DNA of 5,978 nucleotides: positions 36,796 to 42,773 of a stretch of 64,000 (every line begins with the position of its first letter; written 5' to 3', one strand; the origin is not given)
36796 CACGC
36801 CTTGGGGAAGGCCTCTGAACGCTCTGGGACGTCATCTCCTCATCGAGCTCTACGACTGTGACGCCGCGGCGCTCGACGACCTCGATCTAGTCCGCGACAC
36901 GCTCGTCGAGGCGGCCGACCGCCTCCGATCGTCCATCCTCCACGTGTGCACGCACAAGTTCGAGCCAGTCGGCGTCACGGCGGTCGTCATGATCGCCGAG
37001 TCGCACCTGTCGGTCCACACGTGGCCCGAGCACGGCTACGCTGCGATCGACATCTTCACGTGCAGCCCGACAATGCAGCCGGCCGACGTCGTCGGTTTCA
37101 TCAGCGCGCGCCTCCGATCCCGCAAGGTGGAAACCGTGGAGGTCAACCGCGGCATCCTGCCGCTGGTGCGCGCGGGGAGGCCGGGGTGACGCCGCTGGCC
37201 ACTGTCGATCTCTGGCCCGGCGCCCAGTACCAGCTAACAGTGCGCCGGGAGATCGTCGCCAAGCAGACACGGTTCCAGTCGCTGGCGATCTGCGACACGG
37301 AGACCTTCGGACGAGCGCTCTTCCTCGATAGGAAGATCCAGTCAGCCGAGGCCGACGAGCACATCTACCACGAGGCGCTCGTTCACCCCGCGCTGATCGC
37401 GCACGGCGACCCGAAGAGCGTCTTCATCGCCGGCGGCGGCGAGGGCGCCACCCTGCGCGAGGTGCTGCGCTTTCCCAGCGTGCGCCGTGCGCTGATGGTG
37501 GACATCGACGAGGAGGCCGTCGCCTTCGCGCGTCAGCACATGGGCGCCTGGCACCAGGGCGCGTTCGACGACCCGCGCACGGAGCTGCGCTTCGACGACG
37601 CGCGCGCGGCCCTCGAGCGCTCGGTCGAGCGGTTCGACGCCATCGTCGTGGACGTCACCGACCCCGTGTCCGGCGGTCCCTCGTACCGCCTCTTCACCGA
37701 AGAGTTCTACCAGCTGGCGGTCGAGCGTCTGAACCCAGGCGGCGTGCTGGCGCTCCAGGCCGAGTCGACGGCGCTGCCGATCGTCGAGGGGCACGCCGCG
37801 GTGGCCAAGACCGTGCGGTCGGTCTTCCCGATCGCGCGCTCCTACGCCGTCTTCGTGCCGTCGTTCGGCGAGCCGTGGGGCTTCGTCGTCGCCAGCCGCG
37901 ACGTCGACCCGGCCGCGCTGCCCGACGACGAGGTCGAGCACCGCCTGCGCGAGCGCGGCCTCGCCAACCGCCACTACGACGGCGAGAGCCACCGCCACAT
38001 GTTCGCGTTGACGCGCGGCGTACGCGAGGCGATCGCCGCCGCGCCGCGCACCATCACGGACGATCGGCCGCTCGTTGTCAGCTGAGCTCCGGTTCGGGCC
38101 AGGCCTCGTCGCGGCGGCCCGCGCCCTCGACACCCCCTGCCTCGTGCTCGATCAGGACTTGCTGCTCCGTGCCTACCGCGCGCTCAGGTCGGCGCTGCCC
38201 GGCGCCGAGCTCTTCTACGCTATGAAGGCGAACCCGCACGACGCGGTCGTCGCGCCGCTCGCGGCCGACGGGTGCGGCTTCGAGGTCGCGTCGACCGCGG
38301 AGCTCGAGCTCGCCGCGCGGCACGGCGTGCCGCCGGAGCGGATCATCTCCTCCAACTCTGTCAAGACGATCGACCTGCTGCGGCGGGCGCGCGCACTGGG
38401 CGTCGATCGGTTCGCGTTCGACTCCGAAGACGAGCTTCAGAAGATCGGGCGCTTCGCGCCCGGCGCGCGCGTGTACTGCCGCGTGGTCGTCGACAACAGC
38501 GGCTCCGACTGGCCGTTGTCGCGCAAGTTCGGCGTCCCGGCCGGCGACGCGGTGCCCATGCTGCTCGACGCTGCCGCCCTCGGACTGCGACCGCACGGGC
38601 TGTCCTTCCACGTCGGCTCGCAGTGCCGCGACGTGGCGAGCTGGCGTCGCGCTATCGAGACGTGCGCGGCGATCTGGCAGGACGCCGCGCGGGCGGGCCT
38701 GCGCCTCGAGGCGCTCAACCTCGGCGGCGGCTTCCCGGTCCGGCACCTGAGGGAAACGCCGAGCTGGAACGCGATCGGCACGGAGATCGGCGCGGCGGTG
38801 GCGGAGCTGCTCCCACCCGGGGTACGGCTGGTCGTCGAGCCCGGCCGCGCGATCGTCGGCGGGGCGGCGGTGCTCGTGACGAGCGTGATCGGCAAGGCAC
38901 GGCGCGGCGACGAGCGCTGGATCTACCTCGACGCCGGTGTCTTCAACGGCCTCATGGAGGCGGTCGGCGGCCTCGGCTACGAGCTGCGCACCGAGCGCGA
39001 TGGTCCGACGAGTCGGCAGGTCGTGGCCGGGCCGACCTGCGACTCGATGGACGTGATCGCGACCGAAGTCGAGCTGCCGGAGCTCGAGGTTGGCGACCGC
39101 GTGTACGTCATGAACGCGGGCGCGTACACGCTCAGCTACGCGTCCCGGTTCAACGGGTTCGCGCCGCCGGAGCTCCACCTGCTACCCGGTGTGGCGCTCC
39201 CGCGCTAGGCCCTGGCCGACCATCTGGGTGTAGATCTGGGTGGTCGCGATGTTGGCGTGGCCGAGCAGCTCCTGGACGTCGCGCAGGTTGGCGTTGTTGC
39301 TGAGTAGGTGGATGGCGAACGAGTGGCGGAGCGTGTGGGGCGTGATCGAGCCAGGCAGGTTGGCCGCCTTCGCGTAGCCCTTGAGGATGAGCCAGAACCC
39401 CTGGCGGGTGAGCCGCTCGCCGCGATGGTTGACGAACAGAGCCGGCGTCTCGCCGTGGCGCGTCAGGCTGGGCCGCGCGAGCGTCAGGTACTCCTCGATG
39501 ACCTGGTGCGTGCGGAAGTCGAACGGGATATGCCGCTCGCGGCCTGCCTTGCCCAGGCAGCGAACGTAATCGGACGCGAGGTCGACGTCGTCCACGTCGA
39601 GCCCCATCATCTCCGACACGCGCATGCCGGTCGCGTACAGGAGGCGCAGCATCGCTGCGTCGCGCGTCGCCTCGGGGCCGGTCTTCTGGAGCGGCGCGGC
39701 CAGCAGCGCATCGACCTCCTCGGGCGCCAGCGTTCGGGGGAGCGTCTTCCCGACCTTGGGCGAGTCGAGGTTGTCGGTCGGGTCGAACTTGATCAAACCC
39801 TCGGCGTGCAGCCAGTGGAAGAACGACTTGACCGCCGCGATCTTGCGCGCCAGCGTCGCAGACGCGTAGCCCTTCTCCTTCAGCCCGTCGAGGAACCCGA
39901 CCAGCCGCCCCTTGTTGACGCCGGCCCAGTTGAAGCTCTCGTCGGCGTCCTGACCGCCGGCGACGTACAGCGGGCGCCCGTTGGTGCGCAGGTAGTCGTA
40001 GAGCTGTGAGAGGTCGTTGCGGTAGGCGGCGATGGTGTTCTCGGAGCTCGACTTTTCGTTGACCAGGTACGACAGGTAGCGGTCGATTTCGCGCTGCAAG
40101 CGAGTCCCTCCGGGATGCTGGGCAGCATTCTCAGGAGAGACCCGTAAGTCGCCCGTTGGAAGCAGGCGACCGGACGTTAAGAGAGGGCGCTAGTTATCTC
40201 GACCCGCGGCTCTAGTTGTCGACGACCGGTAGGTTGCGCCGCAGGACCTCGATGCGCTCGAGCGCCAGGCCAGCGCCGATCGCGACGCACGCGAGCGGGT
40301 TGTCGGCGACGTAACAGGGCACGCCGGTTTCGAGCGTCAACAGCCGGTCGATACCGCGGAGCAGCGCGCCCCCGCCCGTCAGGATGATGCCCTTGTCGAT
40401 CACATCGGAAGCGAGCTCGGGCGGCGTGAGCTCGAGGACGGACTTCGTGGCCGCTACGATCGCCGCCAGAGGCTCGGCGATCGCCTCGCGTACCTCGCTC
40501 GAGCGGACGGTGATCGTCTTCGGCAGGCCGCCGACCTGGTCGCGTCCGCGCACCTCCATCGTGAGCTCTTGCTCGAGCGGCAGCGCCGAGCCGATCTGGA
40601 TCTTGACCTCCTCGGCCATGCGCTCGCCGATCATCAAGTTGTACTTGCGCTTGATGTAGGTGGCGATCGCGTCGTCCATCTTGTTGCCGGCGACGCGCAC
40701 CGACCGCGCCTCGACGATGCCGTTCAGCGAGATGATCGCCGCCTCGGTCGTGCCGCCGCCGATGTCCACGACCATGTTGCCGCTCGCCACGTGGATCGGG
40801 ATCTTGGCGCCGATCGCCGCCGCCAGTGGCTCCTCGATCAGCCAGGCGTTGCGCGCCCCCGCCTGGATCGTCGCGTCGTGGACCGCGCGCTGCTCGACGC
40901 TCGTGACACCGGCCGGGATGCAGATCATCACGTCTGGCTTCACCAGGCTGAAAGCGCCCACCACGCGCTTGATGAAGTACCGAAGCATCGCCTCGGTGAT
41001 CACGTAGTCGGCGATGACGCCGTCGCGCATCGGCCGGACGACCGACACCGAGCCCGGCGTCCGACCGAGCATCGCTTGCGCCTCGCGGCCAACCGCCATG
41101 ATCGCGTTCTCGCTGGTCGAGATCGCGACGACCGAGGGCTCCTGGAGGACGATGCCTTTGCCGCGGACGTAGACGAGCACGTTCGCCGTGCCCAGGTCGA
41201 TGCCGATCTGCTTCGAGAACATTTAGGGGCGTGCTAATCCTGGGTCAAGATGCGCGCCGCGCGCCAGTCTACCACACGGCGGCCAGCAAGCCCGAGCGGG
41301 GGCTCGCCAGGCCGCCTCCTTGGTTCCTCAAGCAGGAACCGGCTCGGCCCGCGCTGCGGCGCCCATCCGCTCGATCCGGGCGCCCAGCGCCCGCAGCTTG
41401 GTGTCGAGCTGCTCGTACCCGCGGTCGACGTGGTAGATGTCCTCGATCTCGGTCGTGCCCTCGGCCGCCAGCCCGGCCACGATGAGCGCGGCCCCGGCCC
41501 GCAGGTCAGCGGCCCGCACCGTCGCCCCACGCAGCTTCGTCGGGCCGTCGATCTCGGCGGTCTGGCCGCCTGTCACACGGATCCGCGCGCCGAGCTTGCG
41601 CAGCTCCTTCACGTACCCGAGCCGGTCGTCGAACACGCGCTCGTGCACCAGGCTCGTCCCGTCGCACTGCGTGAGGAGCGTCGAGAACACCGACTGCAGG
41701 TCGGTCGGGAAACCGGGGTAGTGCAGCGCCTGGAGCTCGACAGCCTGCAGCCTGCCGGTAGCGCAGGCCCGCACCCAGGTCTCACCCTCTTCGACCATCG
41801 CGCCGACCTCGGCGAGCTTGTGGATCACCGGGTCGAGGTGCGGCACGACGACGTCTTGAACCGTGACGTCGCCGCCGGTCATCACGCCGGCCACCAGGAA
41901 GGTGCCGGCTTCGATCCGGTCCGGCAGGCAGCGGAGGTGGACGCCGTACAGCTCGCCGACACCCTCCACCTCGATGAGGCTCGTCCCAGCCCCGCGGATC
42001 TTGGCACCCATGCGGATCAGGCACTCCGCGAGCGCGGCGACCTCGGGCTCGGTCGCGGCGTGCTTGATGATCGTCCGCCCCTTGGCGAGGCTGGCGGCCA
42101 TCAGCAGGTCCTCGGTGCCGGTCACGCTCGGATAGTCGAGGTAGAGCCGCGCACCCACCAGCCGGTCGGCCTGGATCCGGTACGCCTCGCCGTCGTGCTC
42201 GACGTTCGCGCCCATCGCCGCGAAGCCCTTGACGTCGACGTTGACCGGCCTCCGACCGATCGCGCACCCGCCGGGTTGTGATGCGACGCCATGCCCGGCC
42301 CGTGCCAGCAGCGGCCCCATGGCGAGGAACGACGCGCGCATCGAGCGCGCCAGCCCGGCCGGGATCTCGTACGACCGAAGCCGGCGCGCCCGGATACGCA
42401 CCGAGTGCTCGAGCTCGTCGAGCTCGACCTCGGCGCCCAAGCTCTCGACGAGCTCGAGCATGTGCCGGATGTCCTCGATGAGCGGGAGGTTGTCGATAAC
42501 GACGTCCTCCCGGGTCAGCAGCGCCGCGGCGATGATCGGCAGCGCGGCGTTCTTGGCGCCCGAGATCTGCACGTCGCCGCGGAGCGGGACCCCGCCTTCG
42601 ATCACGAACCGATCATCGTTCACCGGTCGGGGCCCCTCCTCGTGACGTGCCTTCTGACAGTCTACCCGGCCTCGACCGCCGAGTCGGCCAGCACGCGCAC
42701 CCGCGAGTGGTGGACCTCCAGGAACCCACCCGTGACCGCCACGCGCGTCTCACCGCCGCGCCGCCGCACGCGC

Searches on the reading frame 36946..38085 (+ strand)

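Call 27: search_protein_families(library=pfam, proteins=[window:36946-38085:+], max_evalue=0.000001)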
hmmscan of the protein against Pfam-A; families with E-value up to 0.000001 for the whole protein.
window:36946-38085:+ (379 aa): 2 families
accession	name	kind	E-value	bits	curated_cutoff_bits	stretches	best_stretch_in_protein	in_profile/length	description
PF01564.23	Spermine_synth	-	1.5e-40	139.2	22.9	1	138-319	1-179/186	Spermine/spermidine synthase domain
PF17284.7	Spermine_synt_N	-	3.2e-07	30.6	22.1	1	91-135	9-53/53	Spermidine synthase tetramerisation domain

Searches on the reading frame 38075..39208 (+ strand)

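Call 27: search_protein_families(library=pfam, proteins=[window:38075-39208:+], max_evalue=0.000001)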
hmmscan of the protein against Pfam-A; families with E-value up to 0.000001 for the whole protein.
window:38075-39208:+ (377 aa): 2 families
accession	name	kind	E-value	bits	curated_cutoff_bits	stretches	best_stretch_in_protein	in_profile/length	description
PF02784.22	Orn_Arg_deC_N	-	5.2e-54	183.7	23.4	1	30-262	4-247/247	Pyridoxal-dependent decarboxylase, pyridoxal binding domain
PF00278.28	Orn_DAP_Arg_deC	-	3.2e-19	69.4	23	1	203-349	5-95/95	Pyridoxal-dependent decarboxylase, C-terminal sheet domain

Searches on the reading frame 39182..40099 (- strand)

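Call 27: search_protein_families(library=pfam, proteins=[window:39182-40099:-], max_evalue=0.000001)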
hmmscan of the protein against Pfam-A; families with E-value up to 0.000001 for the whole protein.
window:39182-40099:- (305 aa): 3 families
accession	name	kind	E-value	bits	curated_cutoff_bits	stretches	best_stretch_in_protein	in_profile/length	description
PF00589.27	Phage_integrase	-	1.2e-45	155.9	27.1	1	123-292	2-167/172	Phage integrase family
PF02899.23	Phage_int_SAM_1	-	1.2e-17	64.3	22.3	1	5-101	1-83/83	Phage integrase, N-terminal SAM-like domain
PF13495.12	Phage_int_SAM_4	-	2.9e-07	31.2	27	0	2-37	43-78/85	Phage integrase, N-terminal SAM-like domain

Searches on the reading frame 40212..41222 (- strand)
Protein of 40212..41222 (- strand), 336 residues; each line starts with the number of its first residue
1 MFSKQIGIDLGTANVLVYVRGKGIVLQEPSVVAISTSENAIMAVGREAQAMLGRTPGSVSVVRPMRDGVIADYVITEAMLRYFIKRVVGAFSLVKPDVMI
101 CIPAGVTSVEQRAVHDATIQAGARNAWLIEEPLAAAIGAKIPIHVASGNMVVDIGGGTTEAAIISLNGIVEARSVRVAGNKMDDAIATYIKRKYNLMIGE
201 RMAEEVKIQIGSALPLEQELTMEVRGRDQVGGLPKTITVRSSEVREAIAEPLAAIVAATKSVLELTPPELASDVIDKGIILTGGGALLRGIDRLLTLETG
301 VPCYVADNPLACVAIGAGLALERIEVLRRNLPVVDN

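Call 27: search_protein_families(library=pfam, proteins=[window:40212-41222:-], max_evalue=0.000001)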
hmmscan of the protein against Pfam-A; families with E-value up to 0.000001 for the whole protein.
window:40212-41222:- (336 aa): 3 families
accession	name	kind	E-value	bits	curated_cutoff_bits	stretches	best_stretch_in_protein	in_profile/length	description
PF06723.19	MreB_Mbl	-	6.3e-141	469.4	27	1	4-327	2-325/327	MreB/Mbl protein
PF14450.12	FtsA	-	2.1e-11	44.7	31.8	1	150-306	1-110/127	Cell division protein FtsA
PF00012.26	HSP70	-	2.3e-08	33.2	20.6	1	97-317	135-368/599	Hsp70 protein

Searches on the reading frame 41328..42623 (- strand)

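Call 27: search_protein_families(library=pfam, proteins=[window:41328-42623:-], max_evalue=0.000001)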
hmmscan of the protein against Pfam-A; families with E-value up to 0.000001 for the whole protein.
window:41328-42623:- (431 aa): 1 family
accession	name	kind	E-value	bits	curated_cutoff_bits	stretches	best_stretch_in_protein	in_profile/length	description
PF00275.25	EPSP_synthase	-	3.9e-98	329.3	22.8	1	9-409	2-416/417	EPSP synthase (3-phosphoshikimate 1-carboxyvinyltransferase)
